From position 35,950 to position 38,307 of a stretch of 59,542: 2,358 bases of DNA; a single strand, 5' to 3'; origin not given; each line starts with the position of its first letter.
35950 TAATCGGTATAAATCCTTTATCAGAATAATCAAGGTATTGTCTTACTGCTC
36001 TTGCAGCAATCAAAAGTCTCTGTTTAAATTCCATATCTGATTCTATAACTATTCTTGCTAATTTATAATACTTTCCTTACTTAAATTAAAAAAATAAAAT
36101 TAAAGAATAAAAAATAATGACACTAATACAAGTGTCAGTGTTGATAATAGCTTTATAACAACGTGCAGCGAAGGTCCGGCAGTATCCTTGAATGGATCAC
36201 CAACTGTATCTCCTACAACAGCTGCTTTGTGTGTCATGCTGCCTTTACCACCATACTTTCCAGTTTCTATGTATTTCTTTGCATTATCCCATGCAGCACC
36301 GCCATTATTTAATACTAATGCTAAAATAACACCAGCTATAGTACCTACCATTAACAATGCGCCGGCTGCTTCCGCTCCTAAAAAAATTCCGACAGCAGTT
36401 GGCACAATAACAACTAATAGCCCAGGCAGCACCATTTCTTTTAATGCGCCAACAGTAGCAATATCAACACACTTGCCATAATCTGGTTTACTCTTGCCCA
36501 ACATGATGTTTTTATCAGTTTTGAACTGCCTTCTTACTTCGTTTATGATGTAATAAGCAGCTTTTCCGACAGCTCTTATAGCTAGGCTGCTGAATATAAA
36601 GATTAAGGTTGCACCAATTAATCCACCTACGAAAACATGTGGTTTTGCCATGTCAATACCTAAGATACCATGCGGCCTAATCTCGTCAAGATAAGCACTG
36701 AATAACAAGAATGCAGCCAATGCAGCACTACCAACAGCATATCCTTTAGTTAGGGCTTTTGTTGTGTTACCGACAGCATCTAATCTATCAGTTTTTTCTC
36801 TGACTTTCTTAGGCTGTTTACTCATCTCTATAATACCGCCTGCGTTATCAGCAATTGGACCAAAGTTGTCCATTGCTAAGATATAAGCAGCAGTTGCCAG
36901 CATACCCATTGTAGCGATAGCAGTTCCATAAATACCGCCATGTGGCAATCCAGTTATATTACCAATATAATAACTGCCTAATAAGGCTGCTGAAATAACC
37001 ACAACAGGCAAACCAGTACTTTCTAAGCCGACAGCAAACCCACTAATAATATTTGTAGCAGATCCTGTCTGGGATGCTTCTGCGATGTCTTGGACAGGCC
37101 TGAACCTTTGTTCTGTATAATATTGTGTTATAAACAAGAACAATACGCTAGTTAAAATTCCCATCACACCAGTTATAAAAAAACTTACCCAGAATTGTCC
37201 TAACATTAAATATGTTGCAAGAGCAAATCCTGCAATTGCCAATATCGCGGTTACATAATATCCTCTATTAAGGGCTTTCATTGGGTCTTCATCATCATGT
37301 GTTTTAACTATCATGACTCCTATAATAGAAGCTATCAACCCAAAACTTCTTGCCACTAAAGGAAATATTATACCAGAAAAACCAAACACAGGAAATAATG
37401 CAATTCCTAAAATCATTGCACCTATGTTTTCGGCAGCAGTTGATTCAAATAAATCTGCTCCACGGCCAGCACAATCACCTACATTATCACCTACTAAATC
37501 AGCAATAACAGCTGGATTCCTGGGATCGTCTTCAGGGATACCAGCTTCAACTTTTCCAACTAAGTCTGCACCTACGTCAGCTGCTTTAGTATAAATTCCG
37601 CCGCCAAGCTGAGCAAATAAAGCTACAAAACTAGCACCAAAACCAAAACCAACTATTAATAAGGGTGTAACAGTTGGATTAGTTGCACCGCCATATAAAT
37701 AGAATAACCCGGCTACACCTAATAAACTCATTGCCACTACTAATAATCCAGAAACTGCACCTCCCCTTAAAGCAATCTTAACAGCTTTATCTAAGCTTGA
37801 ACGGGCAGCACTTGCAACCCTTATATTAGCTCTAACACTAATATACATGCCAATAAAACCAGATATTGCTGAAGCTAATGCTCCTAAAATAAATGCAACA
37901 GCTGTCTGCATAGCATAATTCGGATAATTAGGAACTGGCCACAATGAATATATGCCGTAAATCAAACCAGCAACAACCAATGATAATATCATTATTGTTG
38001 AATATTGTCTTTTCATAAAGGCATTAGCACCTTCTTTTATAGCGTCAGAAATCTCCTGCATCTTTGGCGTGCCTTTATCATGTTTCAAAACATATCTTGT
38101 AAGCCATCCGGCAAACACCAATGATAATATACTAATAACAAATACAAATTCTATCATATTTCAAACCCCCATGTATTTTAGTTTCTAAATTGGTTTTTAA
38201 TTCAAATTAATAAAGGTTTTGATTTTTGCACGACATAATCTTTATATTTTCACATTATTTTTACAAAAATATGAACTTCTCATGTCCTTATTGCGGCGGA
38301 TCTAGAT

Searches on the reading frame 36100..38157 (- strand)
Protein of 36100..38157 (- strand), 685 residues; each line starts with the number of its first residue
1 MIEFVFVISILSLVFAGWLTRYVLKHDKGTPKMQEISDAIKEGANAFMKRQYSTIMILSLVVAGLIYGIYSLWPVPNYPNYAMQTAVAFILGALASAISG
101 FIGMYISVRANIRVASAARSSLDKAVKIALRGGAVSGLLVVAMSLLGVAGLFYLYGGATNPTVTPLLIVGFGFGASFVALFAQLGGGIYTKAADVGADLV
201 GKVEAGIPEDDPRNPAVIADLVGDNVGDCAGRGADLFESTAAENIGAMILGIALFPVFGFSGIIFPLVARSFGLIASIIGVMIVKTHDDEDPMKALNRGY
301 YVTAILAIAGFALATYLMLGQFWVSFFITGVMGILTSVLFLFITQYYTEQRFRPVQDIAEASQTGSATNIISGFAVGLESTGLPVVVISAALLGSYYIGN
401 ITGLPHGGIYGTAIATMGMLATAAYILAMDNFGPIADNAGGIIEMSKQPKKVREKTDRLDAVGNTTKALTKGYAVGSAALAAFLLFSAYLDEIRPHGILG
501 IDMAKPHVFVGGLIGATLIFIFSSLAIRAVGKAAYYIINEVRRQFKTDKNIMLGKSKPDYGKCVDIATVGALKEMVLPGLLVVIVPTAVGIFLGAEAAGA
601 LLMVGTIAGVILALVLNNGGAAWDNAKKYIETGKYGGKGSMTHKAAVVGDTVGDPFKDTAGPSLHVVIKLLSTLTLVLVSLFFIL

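Call 67: search_protein_families(library=pfam, proteins=[window:36100-38157:-], max_evalue=0.001)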
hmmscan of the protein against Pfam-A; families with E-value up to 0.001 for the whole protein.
window:36100-38157:- (685 aa): 1 family
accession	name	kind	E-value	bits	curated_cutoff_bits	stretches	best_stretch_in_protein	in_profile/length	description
PF03030.21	H_PPase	-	5.2e-264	878.2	29.7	1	10-678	1-645/645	Inorganic H+ pyrophosphatase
